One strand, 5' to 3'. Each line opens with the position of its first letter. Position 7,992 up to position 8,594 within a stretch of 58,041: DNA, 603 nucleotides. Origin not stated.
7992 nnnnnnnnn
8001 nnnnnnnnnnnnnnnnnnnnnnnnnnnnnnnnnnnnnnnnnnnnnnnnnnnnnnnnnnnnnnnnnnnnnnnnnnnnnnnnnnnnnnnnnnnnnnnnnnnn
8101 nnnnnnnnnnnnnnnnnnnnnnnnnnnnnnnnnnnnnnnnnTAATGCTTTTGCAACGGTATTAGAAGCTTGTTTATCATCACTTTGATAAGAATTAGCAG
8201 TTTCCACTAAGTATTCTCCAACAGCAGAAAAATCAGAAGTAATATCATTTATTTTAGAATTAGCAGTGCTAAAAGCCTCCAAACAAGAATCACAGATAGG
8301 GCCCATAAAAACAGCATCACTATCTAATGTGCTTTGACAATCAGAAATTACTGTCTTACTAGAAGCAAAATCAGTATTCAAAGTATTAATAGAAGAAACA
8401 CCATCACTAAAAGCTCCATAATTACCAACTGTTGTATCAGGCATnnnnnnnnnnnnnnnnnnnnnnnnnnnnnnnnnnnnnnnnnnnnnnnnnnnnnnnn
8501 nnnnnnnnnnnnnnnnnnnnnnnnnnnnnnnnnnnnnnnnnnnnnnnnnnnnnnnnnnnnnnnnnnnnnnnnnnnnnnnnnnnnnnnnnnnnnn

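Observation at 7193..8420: Duplicated N-terminal module with swapped catalytic heads in two tandem single-gene cassettes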

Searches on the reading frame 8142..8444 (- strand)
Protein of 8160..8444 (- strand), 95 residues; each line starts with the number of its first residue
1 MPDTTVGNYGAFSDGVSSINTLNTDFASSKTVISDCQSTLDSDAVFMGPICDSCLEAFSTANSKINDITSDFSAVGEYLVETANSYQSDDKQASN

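Call 15: find_homologous_proteins(query=A1, max_evalue=0.01)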
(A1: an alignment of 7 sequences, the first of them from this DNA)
Query A1 (7 sequences) (101 aa, profile of the alignment): 17 proteins with E <= 0.01 among 342 candidates.
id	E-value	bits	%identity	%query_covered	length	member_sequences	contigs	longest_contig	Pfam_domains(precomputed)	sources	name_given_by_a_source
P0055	1.7e-28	117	31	96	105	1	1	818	-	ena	-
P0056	3.8e-27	112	34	96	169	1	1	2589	PF01832.26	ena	-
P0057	1.6e-23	101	36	100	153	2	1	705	PF18013.7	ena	-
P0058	2.6e-22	97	43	52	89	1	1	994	-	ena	-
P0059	8.4e-21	92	31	88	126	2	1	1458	-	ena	-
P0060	1.9e-18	84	35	71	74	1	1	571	-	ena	-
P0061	1.6e-17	82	35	67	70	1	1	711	-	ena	-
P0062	2.3e-17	81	29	74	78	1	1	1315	-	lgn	-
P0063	9.0e-17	79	37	64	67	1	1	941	-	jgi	-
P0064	1.9e-16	78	34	58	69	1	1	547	-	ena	-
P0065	4.2e-16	77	38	51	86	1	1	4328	-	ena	-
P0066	1.1e-10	60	24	89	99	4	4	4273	-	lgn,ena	-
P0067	1.6e-10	59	28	66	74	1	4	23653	-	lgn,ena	-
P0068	2.6e-8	52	32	56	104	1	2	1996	-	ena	-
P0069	1.6e-7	49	29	54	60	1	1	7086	-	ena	-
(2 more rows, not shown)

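Call 20: find_related_loci(query=A1, collection=genome_contigs, flank=10000)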
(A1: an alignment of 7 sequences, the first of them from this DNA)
Query A1 (101 aa) in genome_contigs; peptide patterns used: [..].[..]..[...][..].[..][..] (x = any residue, [..] = any of these).
13 stretches matched a pattern; 12 encode a relative of the query (tblastn E <= 1e-3); 12 distinct loci.
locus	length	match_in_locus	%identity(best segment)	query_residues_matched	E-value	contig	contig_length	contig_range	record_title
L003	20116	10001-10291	43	1-97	2e-25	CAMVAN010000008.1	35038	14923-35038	MAG TPA_asm: uncultured Bacillales bacterium isolate SRR8387716_bin.66_metaWRAP_v1.3_MAG genome assembly, contig: ERZ142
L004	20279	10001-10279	43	5-97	1e-23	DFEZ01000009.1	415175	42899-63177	MAG TPA_asm: Bacillales bacterium UBA3789 UBA3789_contig_323, whole genome shotgun sequence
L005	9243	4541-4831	40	1-97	5e-23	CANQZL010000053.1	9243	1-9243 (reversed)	MAG: uncultured Bacilli bacterium isolate Lapin-018__bin17 genome assembly, contig: Lapin-018__NODE_7588_length_9243_cov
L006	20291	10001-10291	38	1-97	4e-21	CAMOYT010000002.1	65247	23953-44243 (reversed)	MAG: uncultured Firmicutes bacterium isolate SRR873602_bin.119_metaWRAP_v1.3_MAG genome assembly, contig: NODE_506_lengt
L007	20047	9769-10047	42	5-97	9e-22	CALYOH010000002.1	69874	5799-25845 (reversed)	MAG: uncultured Bacillales bacterium isolate SRR13040389_bin.19_metaWRAP_v1.3_MAG genome assembly, contig: ERZ8969618.14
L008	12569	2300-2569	39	8-97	2e-19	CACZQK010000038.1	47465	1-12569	MAG: uncultured Erysipelotrichaceae bacterium isolate RUG12858 genome assembly, contig: RUG12858_asm_38, whole genome sh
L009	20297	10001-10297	34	1-99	4e-19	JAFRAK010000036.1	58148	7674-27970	MAG: Bacilli bacterium isolate RGIG2316 Goat_Duodenum.Co__c819581, whole genome shotgun sequence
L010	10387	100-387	33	6-100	2e-16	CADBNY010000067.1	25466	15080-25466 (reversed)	MAG: uncultured Erysipelotrichaceae bacterium isolate RUG14143 genome assembly, contig: RUG14143_asm_67, whole genome sh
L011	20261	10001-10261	33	7-93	1e-15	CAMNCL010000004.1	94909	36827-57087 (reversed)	MAG: uncultured Bacillales bacterium isolate SRR1222429_bin.142_metaWRAP_v1.3_MAG genome assembly, contig: NODE.249_leng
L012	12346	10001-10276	34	7-101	1e-13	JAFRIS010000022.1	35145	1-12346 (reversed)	MAG: Bacilli bacterium isolate RGIG2506 Goat_Jejunum-3__c194463, whole genome shotgun sequence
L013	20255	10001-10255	32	9-93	1e-12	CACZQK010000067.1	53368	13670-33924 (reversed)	MAG: uncultured Erysipelotrichaceae bacterium isolate RUG12858 genome assembly, contig: RUG12858_asm_67, whole genome sh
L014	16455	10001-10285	23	3-97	1e-9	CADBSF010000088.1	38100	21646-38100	MAG: uncultured Erysipelotrichaceae bacterium isolate RUG14253 genome assembly, contig: RUG14253_asm_88, whole genome sh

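Call 26: search_protein_families(library=pfam, proteins=[L003:2-3250:+, L014:612-4070:+, L006:3412-6240:-, L014:7354-9501:+, L014:11760-13931:-, L003:13239-15476:-, L003:16653-19022:-, L006:7582-9534:-, L008:203-2125:-, L009:2881-4689:+], max_evalue=0.001)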
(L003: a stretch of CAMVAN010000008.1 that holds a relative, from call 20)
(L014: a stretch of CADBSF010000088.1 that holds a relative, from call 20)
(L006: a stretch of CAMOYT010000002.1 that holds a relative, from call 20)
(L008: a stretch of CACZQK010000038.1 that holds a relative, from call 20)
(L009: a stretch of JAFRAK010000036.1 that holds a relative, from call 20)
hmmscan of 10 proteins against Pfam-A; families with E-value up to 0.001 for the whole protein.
L003:2-3250:+ (1082 aa): 2 families
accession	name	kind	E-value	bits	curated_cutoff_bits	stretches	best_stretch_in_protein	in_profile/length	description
PF09479.16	Flg_new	-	6e-22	78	27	2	8-71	2-64/65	Listeria-Bacteroides repeat domain (List_Bact_rpt)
PF13350.11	Y_phosphatase3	-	3.1e-18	67.1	22.2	1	840-1014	5-178/240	Tyrosine phosphatase family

L014:612-4070:+ (1152 aa): 0 families

L006:3412-6240:- (942 aa): 15 families
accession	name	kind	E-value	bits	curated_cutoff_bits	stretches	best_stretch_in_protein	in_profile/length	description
PF17760.6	UvrA_inter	-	7.1e-37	126.1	23.3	1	135-240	1-106/109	UvrA interaction domain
PF17755.6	UvrA_DNA-bind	-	1.9e-35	121.9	23.2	1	294-402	1-109/110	UvrA DNA-binding domain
PF00005.33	ABC_tran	-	5.1e-19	69.7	25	0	626-657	1-32/137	ABC transporter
PF02463.25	SMC_N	-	2.3e-11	44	40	0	626-904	13-209/220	RecF/RecN/SMC N terminal domain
PF03193.22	RsgA_GTPase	-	1.7e-08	34.9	30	1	608-675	79-146/174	RsgA GTPase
PF20703.3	nSTAND1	-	4.1e-07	30.4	27.1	0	637-666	34-63/379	Novel STAND NTPase 1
PF12399.14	BCA_ABC_TP_C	-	1.4e-06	28.2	25.5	1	574-588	1-15/27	Branched-chain amino acid ATP-binding cassette transporter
PF13555.12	AAA_29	-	1.5e-06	28.3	27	0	632-654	18-40/61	P-loop containing region of AAA domain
PF13191.12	AAA_16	-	6.2e-06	27.2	32.6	0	638-666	26-54/167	AAA ATPase domain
PF20720.3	nSTAND3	-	1.5e-05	25.2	27.2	0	19-51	7-39/155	Novel STAND NTPase 3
PF00684.25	DnaJ_CXXCXGXG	-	8.1e-05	23.2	32.7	0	741-772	17-51/65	DnaJ central domain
PF13401.12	AAA_22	-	0.00013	22.7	27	0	637-663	6-32/130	AAA domain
PF13304.12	AAA_21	-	0.00014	22.4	27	0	849-877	255-283/304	AAA domain, putative AbiEii toxin, Type IV TA system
PF13671.12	AAA_33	-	0.00038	21.2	27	0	31-46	1-16/143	AAA domain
PF25201.1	nSTAND6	-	0.00046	20.7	27.7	0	15-45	4-34/148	Novel STAND NTPase 6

L014:7354-9501:+ (715 aa): 8 families
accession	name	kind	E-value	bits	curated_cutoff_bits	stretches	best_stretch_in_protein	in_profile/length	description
PF11987.13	IF-2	-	1e-38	132.3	27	1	499-607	8-117/117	Translation-initiation factor 2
PF00009.33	GTP_EFTU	-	7.2e-36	124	26.5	1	224-380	6-184/188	Elongation factor Tu GTP binding domain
PF22042.2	EF-G_D2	-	1.2e-22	80.3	27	1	395-473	2-83/84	Elongation factor G domain 2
PF04760.21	IF2_N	-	1.2e-13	51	25.3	1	143-191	2-51/53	Translation initiation factor IF-2, N-terminal region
PF01926.29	MMR_HSR1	-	4.9e-11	43.2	21.9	1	224-329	2-113/113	50S ribosome-binding GTPase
PF00025.27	Arf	-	5.5e-07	29.7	22.3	1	226-378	19-170/174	ADP-ribosylation factor family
PF02421.24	FeoB_N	-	4e-06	26.9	27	1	224-378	3-156/156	Ferrous iron transport protein B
PF03144.31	GTP_EFTU_D2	-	6.2e-06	27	30.3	0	638-693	1-58/73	Elongation factor Tu domain 2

L014:11760-13931:- (723 aa): 4 families
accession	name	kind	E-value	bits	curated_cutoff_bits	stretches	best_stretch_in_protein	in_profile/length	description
PF01138.27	RNase_PH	-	1e-51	175.2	25.5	2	12-143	2-130/130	3' exoribonuclease family, domain 1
PF03725.20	RNase_PH_C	-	8.4e-25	87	20.8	2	146-210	1-67/67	3' exoribonuclease family, domain 2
PF00575.29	S1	-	2.3e-15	57.2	22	1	636-705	2-72/74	S1 RNA binding domain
PF03726.19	PNPase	-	9.9e-13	48.8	24.6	1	240-327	1-81/81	Polyribonucleotide nucleotidyltransferase, RNA binding domain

L003:13239-15476:- (745 aa): 1 family
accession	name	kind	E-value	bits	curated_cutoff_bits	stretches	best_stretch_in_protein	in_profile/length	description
PF01757.29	Acyl_transf_3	-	6.1e-26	91.7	31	1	12-337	1-325/326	Acyltransferase domain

L003:16653-19022:- (789 aa): 3 families
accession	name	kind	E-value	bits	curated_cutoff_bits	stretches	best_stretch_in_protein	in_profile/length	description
PF00122.25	E1-E2_ATPase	-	3e-41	141.4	28.1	1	105-283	5-181/181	E1-E2 ATPase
PF00702.32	Hydrolase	-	9.8e-18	65.7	26.4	1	299-551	1-191/191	haloacid dehalogenase-like hydrolase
PF08282.18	Hydrolase_3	-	0.00044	20.5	20.9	1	524-572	196-244/255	haloacid dehalogenase-like hydrolase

L006:7582-9534:- (650 aa): 6 families
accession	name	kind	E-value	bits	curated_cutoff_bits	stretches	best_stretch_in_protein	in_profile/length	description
PF17757.6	UvrB_inter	-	5.2e-32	110.3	22.9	1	158-248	1-91/91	UvrB interaction domain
PF12344.14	UvrB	-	2.6e-23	82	27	1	551-593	1-43/43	Ultra-violet resistance protein B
PF00271.37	Helicase_C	-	7.5e-20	71.7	23.5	1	434-544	6-109/110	Helicase conserved C-terminal domain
PF04851.21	ResIII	-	7.3e-14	52.4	22.5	1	12-91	4-84/164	Type III restriction enzyme, res subunit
PF02151.25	UVR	-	9.8e-08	32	21.5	1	617-650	3-36/36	UvrB/uvrC motif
PF00270.35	DEAD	-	3.3e-07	30.6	26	1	15-86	3-77/167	DEAD/DEAH box helicase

L008:203-2125:- (640 aa): 4 families
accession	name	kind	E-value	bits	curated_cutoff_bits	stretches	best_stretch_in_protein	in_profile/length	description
PF00183.23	HSP90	-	4.9e-113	379.3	24.4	2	228-639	64-487/518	Hsp90 protein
PF13589.12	HATPase_c_3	-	1.1e-11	45.3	25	1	44-164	8-106/137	Histidine kinase-, DNA gyrase B-, and HSP90-like ATPase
PF02518.31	HATPase_c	-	3.8e-07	31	26.4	1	42-189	5-109/111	Histidine kinase-, DNA gyrase B-, and HSP90-like ATPase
PF25794.1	SACS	-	6.4e-06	26.6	32.8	1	35-243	14-209/247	Sacsin domain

L009:2881-4689:+ (602 aa): 0 families

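Call 38: search_solved_structures(query=A2, max_evalue=10, show_alignments=2)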
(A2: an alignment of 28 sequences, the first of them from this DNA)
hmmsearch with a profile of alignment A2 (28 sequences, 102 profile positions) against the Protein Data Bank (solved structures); distinct sequences matched with E-value up to 10: 405 (the best 60 are shown).
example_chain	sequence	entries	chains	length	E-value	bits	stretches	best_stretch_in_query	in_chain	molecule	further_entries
7wxz_A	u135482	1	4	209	7e-07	32.8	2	28-84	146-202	Spike protein S2'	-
7zr2_A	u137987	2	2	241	3.9e-06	30.4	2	29-85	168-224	Spike protein S2',Chimeric protein mimic of SARS-CoV-2 Spike HR1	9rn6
2bez_C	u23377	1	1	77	0.00038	24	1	26-85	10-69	Spike glycoprotein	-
1wyy_A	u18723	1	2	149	0.00044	23.9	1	25-85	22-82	E2 Glycoprotein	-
5zvm_A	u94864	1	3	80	0.00052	23.6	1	25-84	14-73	Spike glycoprotein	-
6lxt_A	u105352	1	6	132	0.0027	21.3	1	28-85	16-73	Spike protein S2, Spike protein S2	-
7cot_A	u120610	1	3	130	0.0033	21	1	28-85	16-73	Spike glycoprotein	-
8fez_A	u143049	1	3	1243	0.0059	20.2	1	29-85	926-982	Spike glycoprotein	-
6m3w_A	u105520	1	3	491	0.0096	19.5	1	26-85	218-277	Spike glycoprotein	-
6crw_A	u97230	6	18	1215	0.015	18.9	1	26-84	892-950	Spike glycoprotein,Fibritin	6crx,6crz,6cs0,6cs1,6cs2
9s67_C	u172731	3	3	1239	0.016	18.9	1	26-84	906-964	Spike glycoprotein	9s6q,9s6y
6crv_A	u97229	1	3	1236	0.016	18.8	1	26-84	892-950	Spike glycoprotein,Fibritin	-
8vpf_A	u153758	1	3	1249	0.016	18.8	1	26-84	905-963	Spike glycoprotein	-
7sg4_A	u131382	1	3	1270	0.017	18.7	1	26-84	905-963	Spike glycoprotein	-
8zy4_A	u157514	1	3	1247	0.017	18.7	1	26-84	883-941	Spike glycoprotein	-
4lws_A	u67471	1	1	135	0.076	16.7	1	13-100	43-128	Uncharacterized protein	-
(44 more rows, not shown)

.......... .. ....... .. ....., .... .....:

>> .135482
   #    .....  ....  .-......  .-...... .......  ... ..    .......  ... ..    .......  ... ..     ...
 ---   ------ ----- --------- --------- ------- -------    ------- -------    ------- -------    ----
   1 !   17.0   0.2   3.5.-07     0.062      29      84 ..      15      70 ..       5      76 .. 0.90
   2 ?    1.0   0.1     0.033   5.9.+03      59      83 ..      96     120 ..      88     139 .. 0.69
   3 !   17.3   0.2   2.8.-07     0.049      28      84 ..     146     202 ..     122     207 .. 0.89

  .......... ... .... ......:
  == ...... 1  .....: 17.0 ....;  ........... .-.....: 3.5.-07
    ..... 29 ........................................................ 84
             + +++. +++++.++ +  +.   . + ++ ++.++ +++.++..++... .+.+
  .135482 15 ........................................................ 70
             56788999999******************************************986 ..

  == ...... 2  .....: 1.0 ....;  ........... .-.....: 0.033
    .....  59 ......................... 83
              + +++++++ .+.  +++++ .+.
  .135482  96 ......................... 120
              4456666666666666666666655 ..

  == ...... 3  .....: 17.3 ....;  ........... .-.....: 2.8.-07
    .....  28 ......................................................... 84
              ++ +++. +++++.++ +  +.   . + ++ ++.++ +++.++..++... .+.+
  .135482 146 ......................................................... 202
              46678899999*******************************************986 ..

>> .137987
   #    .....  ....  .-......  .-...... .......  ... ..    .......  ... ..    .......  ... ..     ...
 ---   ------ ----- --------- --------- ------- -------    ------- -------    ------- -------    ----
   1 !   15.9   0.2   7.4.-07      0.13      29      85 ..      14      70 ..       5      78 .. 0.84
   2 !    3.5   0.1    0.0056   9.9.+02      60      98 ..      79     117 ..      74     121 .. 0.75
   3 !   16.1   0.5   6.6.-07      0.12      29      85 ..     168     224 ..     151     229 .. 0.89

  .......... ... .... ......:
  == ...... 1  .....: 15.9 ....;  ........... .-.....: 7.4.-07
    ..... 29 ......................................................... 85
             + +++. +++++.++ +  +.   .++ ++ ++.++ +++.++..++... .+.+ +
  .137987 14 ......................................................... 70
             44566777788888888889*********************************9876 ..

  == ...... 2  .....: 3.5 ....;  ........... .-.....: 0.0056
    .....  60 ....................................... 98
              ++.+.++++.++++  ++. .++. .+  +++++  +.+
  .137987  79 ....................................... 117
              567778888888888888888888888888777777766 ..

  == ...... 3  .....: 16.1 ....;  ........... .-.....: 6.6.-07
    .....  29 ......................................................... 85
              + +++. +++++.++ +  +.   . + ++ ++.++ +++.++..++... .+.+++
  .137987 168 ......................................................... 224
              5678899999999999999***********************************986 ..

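Call 60: search_protein_families(library=pfam, proteins=[L003:10001-10858:+, L006:10001-10828:+, L006:10842-11687:+, L008:2273-3382:+, L009:9093-9980:+, L011:9980-10819:+, L014:9980-10765:+, L007:9754-10575:+, L012:9977-10807:+, L013:9974-10873:+], max_evalue=0.01)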
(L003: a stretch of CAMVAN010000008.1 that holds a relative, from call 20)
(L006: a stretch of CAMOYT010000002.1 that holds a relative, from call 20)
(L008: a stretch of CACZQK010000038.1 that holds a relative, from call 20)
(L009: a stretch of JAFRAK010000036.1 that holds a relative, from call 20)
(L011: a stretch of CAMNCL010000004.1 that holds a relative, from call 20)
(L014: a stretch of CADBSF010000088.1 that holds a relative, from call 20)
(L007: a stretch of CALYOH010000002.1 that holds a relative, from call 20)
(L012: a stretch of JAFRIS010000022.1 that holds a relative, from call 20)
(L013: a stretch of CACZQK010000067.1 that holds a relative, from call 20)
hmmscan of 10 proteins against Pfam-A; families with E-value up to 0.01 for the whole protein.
L003:10001-10858:+ (285 aa): 0 families

L006:10001-10828:+ (275 aa): 0 families

L006:10842-11687:+ (281 aa): 0 families

L008:2273-3382:+ (369 aa): 1 family
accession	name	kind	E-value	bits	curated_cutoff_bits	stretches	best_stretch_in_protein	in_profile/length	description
PF09992.14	NAGPA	-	6.6e-18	65.9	25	1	202-367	5-168/169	Phosphodiester glycosidase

L009:9093-9980:+ (295 aa): 1 family
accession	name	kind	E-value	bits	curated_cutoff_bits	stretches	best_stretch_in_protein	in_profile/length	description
PF13529.12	Peptidase_C39_2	-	1.8e-07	32.3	24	1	137-252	11-143/143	Peptidase_C39 like family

L011:9980-10819:+ (279 aa): 1 family
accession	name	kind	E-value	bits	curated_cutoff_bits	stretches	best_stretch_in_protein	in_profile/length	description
PF05257.22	CHAP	-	7.4e-12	46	26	1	142-242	5-81/81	CHAP domain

L014:9980-10765:+ (261 aa): 3 families
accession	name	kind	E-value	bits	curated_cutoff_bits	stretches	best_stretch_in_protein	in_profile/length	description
PF25309.1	ELLD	-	7.7e-10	39.4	27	1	139-223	81-173/175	Endolysin-like domain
PF00877.26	NLPC_P60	-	2.4e-05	24.7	23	1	145-228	5-81/105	NlpC/P60 family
PF05382.19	Amidase_5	-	6.1e-05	23.4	21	1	138-233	16-110/142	Bacteriophage peptidoglycan hydrolase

L007:9754-10575:+ (273 aa): 3 families
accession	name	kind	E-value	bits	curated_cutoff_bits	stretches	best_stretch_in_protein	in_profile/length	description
PF18013.6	Phage_lysozyme2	-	3.8e-31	108.6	28.2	1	119-271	2-140/140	Phage tail lysozyme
PF10824.14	T7SS_ESX_EspC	-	0.0086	16.9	23.5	0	28-97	27-97/100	Excreted virulence factor EspC, type VII ESX diderm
PF22905.2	Hydro_N_hd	-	0.0086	16.5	27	0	208-272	118-184/195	Hydrolase N-terminal helical domain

L012:9977-10807:+ (276 aa): 2 families
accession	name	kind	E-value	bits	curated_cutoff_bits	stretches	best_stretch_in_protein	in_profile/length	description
PF01832.25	Glucosaminidase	-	2.6e-26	93.1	30.2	1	137-268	2-122/123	Mannosyl-glycoprotein endo-beta-N-acetylglucosaminidase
PF06013.18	WXG100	-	0.00073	20.2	27.3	1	11-92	6-85/86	Proteins of 100 residues with WXG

L013:9974-10873:+ (299 aa): 1 family
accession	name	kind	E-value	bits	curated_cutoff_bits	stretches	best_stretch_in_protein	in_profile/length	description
PF01832.25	Glucosaminidase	-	2.2e-16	61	30.2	1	147-294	7-123/123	Mannosyl-glycoprotein endo-beta-N-acetylglucosaminidase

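Call 61: find_related_loci(query=A2, collection=viral_contigs, flank=8000)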
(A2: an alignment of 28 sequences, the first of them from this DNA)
Query A2 (101 aa) in viral_contigs; peptide patterns used: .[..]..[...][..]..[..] (x = any residue, [..] = any of these).
23 stretches matched a pattern, but none encodes a relative of the query by tblastn (E <= 1e-3).

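Call 62: predict_structure(alignment_id=A7)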
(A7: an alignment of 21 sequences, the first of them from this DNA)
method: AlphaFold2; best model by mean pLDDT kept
length: 101 residues; sequences in the alignment: 21
mean_pLDDT: 86.6   pTM: 0.66
mean pLDDT of the five models: 86.6, 84.5, 84.5, 82.5, 81.5
residues with pLDDT >= 90: 49; 70-90: 44; 50-70: 7; < 50: 1
segments of 3 or more residues with pLDDT < 50: none
pLDDT, mean of each block of 10 residues (from residue 1): 65 90 92 90 80 90 94 93 89 84 74
secondary structure, 60 per line:
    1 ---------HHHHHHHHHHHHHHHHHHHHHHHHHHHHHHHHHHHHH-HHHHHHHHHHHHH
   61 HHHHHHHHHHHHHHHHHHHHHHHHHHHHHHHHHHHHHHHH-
elements in order: H10-46 H48-100

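Call 65: fold_search(model_id=the predicted structure, library=pdb)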
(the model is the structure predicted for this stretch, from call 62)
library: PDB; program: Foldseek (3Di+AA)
matches with E <= 10: 310; with E <= 0.001: 0
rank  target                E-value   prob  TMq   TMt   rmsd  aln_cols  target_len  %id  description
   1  4lws_A                9.3e-02  0.93  0.45  0.46   5.8        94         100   17  EsxA : EsxB (SeMet) hetero-dimer from Thermomonospora curvata (released 2015-02-04)
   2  3g67_B                7.6e-01  0.38  0.40  0.22   9.0       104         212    9  Crystal Structure of a Soluble Chemoreceptor from Thermotoga maritima (released 2009-07-28)
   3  9syt_A                8.5e-01  0.57  0.45  0.08   4.3        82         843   15  Asymmetric hexameric MmpS4-MmpL4 complex from Mycobacterium tuberculosis with "long" coiled-coil domain (released 2026-01-28)
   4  8i03_F                1.1e+00  0.90  0.59  0.29   3.3        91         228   16  Cryo-EM structure of the SIN3L complex from S. pombe (released 2023-05-03)
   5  3g6b_B                1.2e+00  0.28  0.40  0.22   9.1       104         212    9  Crystal structure of a Soluble Chemoreceptor from Thermotoga maritima Asn217Ile mutant (released 2009-07-28)
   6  6dkm_C                1.2e+00  0.35  0.32  0.42   5.5        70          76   11  DHD131 (released 2018-12-19)
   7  9qxx_B                1.4e+00  0.87  0.67  0.11   3.3        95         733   10  JetABC DNA loaded state dimer (released 2025-10-01)
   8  6kgo                  1.4e+00  0.35  0.37  0.09   6.3        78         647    4  LSD1-S2157 five-membered ring adduct model (released 2020-03-25)
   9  6yvd_D                1.5e+00  0.72  0.58  0.17   3.4        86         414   14  Head segment of the S.cerevisiae condensin holocomplex in presence of ATP (released 2020-07-22)
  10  6hgc_A                1.5e+00  0.44  0.47  0.19   6.5        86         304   12  Structure of Calypso in complex with DEUBAD of ASX (released 2019-01-23)
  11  2y3a_B                1.6e+00  0.33  0.43  0.20   6.7        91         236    9  Crystal structure of p110beta in complex with icSH2 of p85beta and the drug GDC-0941 (released 2011-03-16)
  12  7zcg_B                1.6e+00  0.23  0.38  0.26   6.5        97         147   10  CHMP2A-CHMP3 heterodimer (430 Angstrom diameter) (released 2023-01-18)
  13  2iw5_A                1.7e+00  0.28  0.38  0.09   6.1        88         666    4  Structural Basis for CoREST-Dependent Demethylation of Nucleosomes by the Human LSD1 Histone Demethylase (released 2006-08-09)
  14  5h6r_A                1.7e+00  0.25  0.38  0.09   6.2        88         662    4  Crystal structure of LSD1-CoREST in complex with peptide 13 (released 2017-04-12)
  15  3etz_A                1.7e+00  0.23  0.34  0.33   7.9        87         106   13  Crystal structure of bacterial adhesin FadA L76A mutant (released 2008-12-02)
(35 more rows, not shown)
